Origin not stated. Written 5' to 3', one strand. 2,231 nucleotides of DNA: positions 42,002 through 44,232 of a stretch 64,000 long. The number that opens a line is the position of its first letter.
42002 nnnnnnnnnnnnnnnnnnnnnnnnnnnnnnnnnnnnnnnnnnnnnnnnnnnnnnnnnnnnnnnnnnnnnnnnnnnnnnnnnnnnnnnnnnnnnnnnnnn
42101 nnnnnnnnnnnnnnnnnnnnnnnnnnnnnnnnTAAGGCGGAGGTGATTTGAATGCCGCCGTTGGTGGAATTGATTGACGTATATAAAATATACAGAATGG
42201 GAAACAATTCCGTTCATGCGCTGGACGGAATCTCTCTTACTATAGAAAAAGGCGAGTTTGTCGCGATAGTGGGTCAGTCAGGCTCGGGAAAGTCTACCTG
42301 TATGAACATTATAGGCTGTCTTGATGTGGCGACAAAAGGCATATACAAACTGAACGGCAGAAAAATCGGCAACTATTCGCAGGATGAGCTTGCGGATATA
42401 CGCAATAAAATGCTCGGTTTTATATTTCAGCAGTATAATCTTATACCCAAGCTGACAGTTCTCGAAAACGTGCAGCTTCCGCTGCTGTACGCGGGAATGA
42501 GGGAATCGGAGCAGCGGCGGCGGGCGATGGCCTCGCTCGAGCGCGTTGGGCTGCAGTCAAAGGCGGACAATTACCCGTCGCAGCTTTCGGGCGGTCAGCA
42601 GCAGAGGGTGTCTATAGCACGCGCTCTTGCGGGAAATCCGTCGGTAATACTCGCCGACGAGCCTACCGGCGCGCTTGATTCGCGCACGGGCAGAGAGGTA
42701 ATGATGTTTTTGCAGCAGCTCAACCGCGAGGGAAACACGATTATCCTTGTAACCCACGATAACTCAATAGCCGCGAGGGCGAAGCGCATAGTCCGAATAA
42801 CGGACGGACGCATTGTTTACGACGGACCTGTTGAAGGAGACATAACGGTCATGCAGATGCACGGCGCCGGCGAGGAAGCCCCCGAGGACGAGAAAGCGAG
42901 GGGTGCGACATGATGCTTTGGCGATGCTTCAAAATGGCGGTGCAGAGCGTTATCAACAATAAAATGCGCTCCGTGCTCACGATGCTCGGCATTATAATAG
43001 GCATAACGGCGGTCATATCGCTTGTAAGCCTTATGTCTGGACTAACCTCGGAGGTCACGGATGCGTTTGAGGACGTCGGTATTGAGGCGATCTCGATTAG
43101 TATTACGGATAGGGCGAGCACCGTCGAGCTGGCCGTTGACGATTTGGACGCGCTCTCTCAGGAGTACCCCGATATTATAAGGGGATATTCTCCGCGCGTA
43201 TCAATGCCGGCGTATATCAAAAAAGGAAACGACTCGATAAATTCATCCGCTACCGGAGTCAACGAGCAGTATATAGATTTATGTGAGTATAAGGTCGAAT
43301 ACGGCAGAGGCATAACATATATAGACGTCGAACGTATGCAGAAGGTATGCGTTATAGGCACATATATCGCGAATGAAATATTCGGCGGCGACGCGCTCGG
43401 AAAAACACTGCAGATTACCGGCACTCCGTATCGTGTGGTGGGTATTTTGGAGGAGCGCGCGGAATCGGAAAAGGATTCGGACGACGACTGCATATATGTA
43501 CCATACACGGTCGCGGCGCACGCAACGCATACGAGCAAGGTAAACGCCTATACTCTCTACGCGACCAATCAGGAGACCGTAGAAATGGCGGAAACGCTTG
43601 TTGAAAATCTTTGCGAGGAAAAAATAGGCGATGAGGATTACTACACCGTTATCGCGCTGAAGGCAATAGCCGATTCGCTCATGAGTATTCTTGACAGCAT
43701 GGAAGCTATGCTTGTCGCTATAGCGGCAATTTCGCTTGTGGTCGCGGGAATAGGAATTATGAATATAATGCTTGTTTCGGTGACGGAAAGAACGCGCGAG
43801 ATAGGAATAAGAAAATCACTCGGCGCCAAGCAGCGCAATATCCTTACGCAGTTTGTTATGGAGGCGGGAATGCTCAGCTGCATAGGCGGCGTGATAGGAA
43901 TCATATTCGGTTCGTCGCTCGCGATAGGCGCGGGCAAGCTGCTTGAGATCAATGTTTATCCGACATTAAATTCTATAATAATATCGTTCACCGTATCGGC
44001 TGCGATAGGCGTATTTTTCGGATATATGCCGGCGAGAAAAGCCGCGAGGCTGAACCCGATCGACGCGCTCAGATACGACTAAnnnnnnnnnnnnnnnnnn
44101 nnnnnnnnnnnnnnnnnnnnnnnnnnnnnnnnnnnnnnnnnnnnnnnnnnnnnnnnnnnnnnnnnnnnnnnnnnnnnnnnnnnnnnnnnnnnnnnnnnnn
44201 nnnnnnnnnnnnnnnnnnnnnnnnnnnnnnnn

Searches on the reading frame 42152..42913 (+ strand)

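Call 77: search_protein_families(library=pfam, proteins=[window:42152-42913:+], max_evalue=0.00001)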
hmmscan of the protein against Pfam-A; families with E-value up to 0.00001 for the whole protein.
window:42152-42913:+ (253 aa): 2 families
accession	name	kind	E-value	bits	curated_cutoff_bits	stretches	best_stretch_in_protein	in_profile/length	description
PF00005.33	ABC_tran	-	2e-33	116.3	25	1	24-172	1-136/137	ABC transporter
PF02463.25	SMC_N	-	5.5e-07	29.7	40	0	35-218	25-213/220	RecF/RecN/SMC N terminal domain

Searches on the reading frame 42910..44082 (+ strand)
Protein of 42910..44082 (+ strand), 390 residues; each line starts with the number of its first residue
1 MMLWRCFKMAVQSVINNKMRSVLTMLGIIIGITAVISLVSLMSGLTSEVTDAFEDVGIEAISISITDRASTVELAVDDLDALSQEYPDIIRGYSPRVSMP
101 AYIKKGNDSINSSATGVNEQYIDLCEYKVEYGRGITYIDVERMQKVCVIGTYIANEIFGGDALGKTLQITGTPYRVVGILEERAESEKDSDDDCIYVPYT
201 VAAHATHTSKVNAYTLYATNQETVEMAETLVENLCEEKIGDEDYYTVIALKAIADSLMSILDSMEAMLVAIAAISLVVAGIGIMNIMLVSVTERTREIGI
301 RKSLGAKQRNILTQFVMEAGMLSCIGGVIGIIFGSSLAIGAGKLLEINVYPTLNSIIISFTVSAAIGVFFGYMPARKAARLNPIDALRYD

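Call 78: search_protein_families(library=pfam, proteins=[window:42910-44082:+], max_evalue=0.00001)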
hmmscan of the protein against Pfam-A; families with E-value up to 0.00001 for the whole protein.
window:42910-44082:+ (390 aa): 2 families
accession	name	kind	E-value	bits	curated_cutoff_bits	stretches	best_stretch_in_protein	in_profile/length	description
PF12704.14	MacB_PCD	-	2.8e-36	126.2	27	1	21-233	1-206/207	MacB-like periplasmic core domain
PF02687.27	FtsX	-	4.9e-21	75.4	25.5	1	270-383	2-120/120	FtsX-like permease C-terminal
